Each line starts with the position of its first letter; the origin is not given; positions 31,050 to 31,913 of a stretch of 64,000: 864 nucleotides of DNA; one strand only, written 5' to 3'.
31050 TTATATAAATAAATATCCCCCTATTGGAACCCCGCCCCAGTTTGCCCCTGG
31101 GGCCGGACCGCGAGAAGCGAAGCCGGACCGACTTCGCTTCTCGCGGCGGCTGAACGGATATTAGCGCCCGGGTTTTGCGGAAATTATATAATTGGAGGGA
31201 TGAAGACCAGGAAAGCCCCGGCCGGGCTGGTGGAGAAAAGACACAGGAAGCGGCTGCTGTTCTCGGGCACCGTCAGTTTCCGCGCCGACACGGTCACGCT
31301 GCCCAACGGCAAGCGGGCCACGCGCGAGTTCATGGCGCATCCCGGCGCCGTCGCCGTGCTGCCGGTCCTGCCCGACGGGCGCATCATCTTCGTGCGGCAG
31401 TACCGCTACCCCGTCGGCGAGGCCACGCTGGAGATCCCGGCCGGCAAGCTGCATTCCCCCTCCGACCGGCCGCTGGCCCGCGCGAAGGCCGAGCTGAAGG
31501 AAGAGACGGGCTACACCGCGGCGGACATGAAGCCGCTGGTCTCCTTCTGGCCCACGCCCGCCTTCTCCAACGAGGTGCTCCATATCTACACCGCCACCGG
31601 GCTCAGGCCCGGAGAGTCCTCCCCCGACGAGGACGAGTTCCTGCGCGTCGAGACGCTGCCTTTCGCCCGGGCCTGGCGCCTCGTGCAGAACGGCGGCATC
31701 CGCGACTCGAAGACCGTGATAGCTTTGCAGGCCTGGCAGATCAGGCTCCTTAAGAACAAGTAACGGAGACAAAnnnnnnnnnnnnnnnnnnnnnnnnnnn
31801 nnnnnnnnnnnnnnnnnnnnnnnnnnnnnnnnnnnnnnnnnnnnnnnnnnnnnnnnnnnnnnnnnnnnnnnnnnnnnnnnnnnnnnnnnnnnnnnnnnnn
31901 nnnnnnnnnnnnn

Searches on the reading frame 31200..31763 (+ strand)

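Call 11: search_protein_families(library=pfam, proteins=[window:31200-31763:+])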
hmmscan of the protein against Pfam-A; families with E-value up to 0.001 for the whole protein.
window:31200-31763:+ (187 aa): 1 family
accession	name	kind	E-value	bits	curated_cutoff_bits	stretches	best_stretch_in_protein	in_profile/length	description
PF00293.34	NUDIX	-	7e-10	39.5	21.1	1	48-161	3-119/134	NUDIX domain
